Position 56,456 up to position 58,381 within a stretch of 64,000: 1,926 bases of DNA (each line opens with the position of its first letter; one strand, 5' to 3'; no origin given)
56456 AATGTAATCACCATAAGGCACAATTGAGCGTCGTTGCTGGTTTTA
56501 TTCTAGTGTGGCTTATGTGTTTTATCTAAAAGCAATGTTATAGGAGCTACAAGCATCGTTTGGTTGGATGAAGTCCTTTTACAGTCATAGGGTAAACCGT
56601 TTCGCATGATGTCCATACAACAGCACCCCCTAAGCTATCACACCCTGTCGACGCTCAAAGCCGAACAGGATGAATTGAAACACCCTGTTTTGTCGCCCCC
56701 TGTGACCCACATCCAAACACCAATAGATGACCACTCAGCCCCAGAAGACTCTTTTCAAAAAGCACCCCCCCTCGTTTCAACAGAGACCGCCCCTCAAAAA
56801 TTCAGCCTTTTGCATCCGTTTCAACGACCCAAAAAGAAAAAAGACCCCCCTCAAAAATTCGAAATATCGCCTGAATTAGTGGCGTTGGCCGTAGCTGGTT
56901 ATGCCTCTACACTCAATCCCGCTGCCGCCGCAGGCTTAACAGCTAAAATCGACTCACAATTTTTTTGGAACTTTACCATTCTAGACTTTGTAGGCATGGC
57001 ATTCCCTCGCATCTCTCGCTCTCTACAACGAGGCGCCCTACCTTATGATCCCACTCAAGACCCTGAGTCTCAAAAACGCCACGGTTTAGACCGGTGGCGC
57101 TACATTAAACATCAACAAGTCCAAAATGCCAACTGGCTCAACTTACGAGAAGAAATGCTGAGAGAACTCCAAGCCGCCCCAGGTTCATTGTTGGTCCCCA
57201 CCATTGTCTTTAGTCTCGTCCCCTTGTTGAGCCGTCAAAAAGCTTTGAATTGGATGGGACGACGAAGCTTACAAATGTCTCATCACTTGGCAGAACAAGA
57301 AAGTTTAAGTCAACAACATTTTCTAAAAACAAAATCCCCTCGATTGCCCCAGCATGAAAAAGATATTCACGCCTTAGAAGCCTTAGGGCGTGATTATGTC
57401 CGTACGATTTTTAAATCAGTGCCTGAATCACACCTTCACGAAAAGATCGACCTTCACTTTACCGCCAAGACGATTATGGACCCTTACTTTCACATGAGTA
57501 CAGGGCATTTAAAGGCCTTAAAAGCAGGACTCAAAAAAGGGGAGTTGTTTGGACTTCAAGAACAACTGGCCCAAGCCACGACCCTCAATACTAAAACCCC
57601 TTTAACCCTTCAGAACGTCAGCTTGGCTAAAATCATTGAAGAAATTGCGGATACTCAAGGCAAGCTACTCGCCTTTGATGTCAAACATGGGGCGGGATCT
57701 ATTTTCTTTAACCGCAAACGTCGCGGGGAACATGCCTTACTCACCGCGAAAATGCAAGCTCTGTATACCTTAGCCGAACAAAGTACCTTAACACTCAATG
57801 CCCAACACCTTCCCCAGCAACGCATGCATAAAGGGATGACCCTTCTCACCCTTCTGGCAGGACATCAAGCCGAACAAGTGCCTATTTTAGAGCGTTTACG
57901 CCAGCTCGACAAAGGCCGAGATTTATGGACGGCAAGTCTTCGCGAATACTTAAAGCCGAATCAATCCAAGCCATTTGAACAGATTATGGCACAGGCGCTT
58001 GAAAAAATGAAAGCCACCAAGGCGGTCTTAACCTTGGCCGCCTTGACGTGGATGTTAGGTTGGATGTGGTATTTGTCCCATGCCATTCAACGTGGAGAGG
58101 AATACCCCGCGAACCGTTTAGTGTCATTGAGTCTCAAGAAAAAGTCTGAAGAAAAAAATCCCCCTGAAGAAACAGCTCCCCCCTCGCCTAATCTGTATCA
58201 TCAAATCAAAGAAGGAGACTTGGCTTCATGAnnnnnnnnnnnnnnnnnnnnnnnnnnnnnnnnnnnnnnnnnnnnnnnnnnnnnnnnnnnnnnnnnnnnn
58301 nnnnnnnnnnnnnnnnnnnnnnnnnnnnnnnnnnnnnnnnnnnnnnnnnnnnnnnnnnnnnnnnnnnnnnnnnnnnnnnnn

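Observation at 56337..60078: Family of large lineage-specific alpha-helical, tail-anchored proteins sharing a Lys/Pro-rich linker; two are co-transcribed behind a strong promoter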

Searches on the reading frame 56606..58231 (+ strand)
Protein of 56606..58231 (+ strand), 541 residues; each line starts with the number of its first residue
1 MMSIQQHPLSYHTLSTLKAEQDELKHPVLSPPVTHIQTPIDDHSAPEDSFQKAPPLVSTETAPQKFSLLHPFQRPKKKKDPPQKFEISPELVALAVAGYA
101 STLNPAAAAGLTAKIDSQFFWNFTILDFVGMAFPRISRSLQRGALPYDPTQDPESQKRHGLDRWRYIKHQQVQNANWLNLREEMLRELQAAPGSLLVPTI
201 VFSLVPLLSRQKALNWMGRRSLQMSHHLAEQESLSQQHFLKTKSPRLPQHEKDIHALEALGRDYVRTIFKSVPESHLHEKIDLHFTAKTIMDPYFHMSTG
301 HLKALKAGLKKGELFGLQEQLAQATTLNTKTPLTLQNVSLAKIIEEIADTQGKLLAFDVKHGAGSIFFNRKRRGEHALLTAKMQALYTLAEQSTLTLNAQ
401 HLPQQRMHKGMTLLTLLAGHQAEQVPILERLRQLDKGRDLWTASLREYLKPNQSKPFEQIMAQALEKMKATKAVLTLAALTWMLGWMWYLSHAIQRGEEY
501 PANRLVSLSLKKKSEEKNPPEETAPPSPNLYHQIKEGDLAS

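Call 9: search_protein_families(library=pfam, proteins=[window:56606-58231:+], max_evalue=1)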
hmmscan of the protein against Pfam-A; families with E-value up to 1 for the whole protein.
window:56606-58231:+ (541 aa): 0 families

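Call 10: find_homologous_proteins(query=window:56606-58231:+, max_evalue=0.01)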
Query window:56606-58231:+ (541 aa): 15 proteins with E <= 0.01 among 8000 candidates.
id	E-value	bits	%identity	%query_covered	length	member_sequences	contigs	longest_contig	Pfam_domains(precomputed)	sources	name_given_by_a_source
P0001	0.0e+0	1139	94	100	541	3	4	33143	-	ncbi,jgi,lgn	jgi:hypothetical protein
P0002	9.5e-177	607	55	97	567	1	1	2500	-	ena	-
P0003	2.9e-176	605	56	96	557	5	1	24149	-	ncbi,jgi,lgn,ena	jgi:hypothetical protein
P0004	4.5e-175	601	55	95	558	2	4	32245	-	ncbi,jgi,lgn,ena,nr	ncbi:MAG: hypothetical protein LW809_04520 [Vampirovibrionales bacterium]|jgi:hypothetical protein|n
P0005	3.5e-169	582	55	96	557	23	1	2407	-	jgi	jgi:hypothetical protein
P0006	2.9e-167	576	52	97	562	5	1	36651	-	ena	-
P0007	1.7e-162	560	53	96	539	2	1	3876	-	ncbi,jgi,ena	-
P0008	1.0e-161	557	52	95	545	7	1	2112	-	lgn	-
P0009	6.0e-161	555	50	97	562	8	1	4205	-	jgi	jgi:hypothetical protein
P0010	8.7e-124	432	43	88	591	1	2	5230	-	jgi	jgi:hypothetical protein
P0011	1.4e-123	432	49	82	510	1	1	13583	-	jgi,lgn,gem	-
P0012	6.5e-118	413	47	80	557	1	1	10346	-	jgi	jgi:hypothetical protein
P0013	7.3e-118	413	47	80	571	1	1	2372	-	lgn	-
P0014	4.8e-117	410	54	68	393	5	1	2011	-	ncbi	ncbi:MAG: hypothetical protein ACK5T0_04935, partial [Vampirovibrionales bacterium]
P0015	8.7e-78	281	45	55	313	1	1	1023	-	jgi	jgi:hypothetical protein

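Call 16: search_solved_structures(query=A1, max_evalue=10)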
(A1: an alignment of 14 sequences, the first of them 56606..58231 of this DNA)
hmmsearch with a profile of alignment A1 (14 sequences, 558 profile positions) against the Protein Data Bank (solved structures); distinct sequences matched with E-value up to 10: 5.
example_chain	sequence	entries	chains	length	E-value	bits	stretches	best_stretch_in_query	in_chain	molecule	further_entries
5agd_A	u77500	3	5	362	0.063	15.2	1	70-123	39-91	ALPHA-1,6-MANNANASE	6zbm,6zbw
4d4a_A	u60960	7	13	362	0.063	15.2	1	70-123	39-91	ALPHA-1,6-MANNANASE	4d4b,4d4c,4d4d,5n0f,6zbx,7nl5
4bok_A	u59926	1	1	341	0.081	14.9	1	74-123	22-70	ALPHA-1,6-MANNANASE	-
5m77_A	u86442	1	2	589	0.13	14.1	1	72-123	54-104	Alpha-1,6-mannanase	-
4boj_A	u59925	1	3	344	0.15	14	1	74-123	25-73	ALPHA-1,6-MANNANASE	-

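Call 20: find_encoding_contigs(protein=P0004, flank=10000, max_places=3)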
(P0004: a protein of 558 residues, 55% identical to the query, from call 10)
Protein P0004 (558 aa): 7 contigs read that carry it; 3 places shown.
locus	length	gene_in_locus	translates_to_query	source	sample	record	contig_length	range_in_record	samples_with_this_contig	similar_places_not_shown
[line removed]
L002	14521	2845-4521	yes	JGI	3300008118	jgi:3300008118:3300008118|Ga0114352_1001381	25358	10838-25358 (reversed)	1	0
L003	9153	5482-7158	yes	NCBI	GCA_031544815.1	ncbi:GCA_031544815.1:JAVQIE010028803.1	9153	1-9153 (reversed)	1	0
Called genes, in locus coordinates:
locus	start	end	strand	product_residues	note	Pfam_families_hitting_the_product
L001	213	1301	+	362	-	PF06723:MreB_Mbl, PF00022:Actin (weak), PF00012:HSP70, PF11104:PilM_2 (faint), PF14450:FtsA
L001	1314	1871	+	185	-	PF00588:SpoU_methylase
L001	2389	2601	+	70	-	-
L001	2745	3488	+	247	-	-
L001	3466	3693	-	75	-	PF03840:SecG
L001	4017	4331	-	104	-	PF02575:YbaB_DNA_bd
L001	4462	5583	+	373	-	-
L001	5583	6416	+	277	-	PF09674:DUF2400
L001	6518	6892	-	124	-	PF00076:RRM_1, PF28442:DUF8400 (weak)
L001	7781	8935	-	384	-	PF03033:Glyco_transf_28, PF04101:Glyco_tran_28_C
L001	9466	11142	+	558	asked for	-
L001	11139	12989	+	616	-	-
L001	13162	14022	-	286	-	-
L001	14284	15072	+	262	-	PF00460:Flg_bb_rod, PF22692:LlgE_F_G_D1, PF06429:Flg_bbr_C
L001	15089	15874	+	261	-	PF13144:ChapFlgA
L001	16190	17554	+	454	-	PF05697:Trigger_N, PF00254:FKBP_C, PF05698:Trigger_C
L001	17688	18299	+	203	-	PF00574:CLP_protease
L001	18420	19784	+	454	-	PF06689:zf-C4_ClpX, PF13401:AAA_22 (faint), PF01078:Mg_chelatase (faint), PF07724:AAA_2, PF00004:AAA, PF07728:AAA_5 (faint), PF10431:ClpB_D2-small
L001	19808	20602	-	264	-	PF01113:DapB_N, PF05173:DapB_C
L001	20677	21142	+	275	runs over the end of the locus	PF04055:Radical_SAM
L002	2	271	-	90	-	?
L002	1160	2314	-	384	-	PF03033:Glyco_transf_28, PF04101:Glyco_tran_28_C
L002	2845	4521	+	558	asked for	-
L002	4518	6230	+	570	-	-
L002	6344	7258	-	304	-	-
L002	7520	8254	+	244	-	PF00460:Flg_bb_rod (weak), PF22692:LlgE_F_G_D1, PF06429:Flg_bbr_C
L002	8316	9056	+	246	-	PF13144:ChapFlgA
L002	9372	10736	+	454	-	PF05697:Trigger_N, PF00254:FKBP_C, PF05698:Trigger_C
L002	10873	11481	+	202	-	PF00574:CLP_protease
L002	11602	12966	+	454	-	PF06689:zf-C4_ClpX, PF13401:AAA_22 (faint), PF01078:Mg_chelatase (faint), PF07724:AAA_2, PF00004:AAA, PF07728:AAA_5 (faint), PF10431:ClpB_D2-small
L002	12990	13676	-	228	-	-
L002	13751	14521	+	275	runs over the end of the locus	PF04055:Radical_SAM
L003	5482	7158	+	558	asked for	-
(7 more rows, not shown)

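Call 21: find_encoding_contigs(protein=P0012, flank=10000, max_places=3)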
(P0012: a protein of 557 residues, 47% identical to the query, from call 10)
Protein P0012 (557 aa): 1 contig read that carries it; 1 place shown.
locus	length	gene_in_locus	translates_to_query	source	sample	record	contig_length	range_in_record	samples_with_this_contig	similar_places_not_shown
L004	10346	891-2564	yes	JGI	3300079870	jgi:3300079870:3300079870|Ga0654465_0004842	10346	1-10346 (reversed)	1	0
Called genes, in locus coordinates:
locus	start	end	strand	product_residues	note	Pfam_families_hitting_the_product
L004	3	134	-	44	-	?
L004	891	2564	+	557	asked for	-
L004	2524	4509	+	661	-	-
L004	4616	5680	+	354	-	PF00294:PfkB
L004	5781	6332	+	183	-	PF14221:DUF4330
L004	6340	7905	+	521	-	PF04932:Wzy_C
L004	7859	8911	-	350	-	-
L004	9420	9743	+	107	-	-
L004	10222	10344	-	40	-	?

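Call 25: search_protein_families(library=ncbifam, proteins=[window:56606-58231:+], max_evalue=1)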
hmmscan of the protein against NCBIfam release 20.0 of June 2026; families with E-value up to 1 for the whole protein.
window:56606-58231:+ (541 aa): 2 families
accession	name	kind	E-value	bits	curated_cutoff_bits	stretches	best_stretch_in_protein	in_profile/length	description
NF010020.0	PRK13498.1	equivalog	0.11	12.4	236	1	341-405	73-139/168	chemoreceptor glutamine deamidase CheD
NF009498.0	PRK12858.1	subfamily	0.12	11.3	184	0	437-483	278-324/342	tagatose 1,6-diphosphate aldolase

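Call 26: find_related_loci(query=A1, collection=genome_contigs, flank=10000)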
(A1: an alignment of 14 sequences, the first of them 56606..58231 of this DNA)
Query A1 (541 aa) in genome_contigs; peptide patterns used: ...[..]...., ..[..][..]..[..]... (x = any residue, [..] = any of these).
29 stretches matched a pattern; 13 encode a relative of the query (tblastn E <= 1e-3); 11 distinct loci.
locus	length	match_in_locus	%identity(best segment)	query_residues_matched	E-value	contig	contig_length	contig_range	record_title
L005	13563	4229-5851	94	1-541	0e+0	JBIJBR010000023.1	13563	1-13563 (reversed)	MAG: Vampirovibrionales bacterium isolate ME2006-08-10D11_3300044971_group2_bin133 Rohwer_bin1407_scaffold_3764_c1, whol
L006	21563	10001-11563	56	1-518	0e+0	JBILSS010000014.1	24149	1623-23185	MAG: Vampirovibrionales bacterium isolate ME2018-07-03_3300044637_group8_bin134 Rohwer_bin1413_scaffold_908_c1, whole ge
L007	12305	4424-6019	55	1-528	0e+0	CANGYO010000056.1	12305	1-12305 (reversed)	MAG: Vampirovibrionales bacterium isolate RE-15aug16-9 genome assembly, contig: RE-15aug16-C7837, whole genome shotgun s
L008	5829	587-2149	55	1-516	0e+0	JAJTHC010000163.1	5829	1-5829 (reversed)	MAG: Vampirovibrionales bacterium isolate CoA8N_M69.1 k141_571801, whole genome shotgun sequence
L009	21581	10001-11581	55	1-528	0e+0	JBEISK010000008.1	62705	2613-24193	MAG: Gammaproteobacteria bacterium isolate Sample-107-S80-bin-40 Sample_107_S80-bin_40-k141_790286, whole genome shotgun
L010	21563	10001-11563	55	1-518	9e-180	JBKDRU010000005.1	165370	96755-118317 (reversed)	MAG: Vampirovibrionales bacterium isolate samp_2158_concoct_272 samp_2158_49332, whole genome shotgun sequence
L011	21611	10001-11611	49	1-525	3e-168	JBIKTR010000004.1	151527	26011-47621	MAG: Vampirovibrionales bacterium isolate ME2015-07-30_3300044647_group6_bin122 Rohwer_bin1410_scaffold_19_c1, whole gen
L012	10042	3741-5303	51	1-513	2e-165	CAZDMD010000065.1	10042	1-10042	MAG TPA_asm: uncultured Vampirovibrionales bacterium isolate SRP278252_co3_622 genome assembly, contig: NODE_13393_lengt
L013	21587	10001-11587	52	1-525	3e-171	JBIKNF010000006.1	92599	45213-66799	MAG: Vampirovibrionales bacterium isolate ME2014-09-21_3300035681_group5_bin84 Rohwer_bin1408_scaffold_73_c1, whole geno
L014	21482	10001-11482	34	76-529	7e-62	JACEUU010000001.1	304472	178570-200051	MAG: Vampirovibrio sp. isolate DET50b Vampirovibrio_DET50b_c60_C, whole genome shotgun sequence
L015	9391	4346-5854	31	32-506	3e-55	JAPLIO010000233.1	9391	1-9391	MAG: Candidatus Melainabacteria bacterium isolate LacPavin_0419_WC70S_MAG_44_8 LacPavin_0419_WC70S_scaffold_224175, whol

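Call 27: predict_structure(alignment_id=A1)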
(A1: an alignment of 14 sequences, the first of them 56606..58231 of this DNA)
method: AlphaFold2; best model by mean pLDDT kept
length: 541 residues; sequences in the alignment: 14
mean_pLDDT: 61.6   pTM: 0.53
mean pLDDT of the five models: 61.6, 60.6, 58.8, 58.5, 57.0
residues with pLDDT >= 90: 58; 70-90: 181; 50-70: 72; < 50: 230
segments of 3 or more residues with pLDDT < 50: 1-137, 187-216, 490-494, 497-541
pLDDT, mean of each block of 10 residues (from residue 1): 32 44 38 28 29 28 30 33 38 37 34 43 43 46 61 79 69 58 47 40 37 49 78 88 86 92 91 84 82 73 89 87 80 89 94 93 72 89 92 83 60 57 74 87 90 85 85 63 53 46 40 43 31 30 32
secondary structure, 60 per line:
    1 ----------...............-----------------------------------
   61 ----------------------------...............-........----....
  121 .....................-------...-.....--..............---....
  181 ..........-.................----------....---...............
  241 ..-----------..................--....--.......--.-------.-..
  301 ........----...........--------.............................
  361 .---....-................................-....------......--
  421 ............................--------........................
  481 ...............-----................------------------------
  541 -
elements in order: H11-25 H89-103 H105-112 H117-141 H153-157 H160-173 H177-190 H192-208 H219-222 H226-242 H254-271 H274-277 E280-286 H299-308 H313-323 E332-339 H340-361 H365-368 H370-401 H403-406 E413-418 E421-426 H427-448 H457-495 H501-516

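Call 56: search_protein_representatives(alignment_id=A1)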
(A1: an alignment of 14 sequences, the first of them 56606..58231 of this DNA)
Query: 14 sequences, 558 profile positions. Proteins with E-value up to 0.001 (for the whole library): 124; up to 1e-10: 89; up to 1e-30: 17. The best 124 are listed.
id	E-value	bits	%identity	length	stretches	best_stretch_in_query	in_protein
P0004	8.6e-280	945.7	-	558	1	1-557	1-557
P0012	4.7e-245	831.1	-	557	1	2-556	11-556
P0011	1.8e-214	730.1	-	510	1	35-533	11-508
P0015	2.6e-125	435.8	-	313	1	246-556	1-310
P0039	4.7e-99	349.1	-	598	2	38-279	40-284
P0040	5.0e-86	306.1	-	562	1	56-522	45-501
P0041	2.3e-76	274.2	-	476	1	83-515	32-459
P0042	5.7e-61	223.4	-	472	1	102-536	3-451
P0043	7.4e-61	223.0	-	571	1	53-532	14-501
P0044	9.1e-54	199.6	-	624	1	116-526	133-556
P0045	5.3e-53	197.1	-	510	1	70-525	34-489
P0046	7.2e-51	190.0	-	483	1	116-516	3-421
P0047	1.5e-50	189.0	-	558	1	78-528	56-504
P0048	3.2e-49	184.6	-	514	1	113-527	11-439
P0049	4.3e-49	184.2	-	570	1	80-528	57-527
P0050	2.5e-45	171.8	-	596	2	69-384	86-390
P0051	7.2e-43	163.6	-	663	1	102-535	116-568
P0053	2.6e-23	99.1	-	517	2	115-273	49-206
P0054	3.5e-22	95.4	-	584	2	123-289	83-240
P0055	2.4e-21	92.6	-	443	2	107-253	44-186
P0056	1.7e-20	89.8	-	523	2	125-212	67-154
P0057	4.1e-20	88.5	-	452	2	123-253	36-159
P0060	2.7e-19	85.8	-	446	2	117-211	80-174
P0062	3.1e-19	85.6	-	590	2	123-257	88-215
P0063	4.7e-19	85.0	-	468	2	118-210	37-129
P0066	2.9e-18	82.4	-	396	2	129-200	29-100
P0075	4.6e-17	78.4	-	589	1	118-210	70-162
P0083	8.5e-16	74.3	-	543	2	122-270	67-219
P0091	4.1e-15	72.0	-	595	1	119-215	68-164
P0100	2.4e-14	69.5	-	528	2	130-210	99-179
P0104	4.2e-14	68.7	-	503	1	121-270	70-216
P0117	7.5e-12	61.3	-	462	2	122-295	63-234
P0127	7.2e-10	54.7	-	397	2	128-287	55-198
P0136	3.5e-08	49.1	-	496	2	121-210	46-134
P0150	4.3e-06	42.2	-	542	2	116-234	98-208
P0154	1.4e-04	37.3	-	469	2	117-219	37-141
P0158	7.6e-04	34.8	-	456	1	119-208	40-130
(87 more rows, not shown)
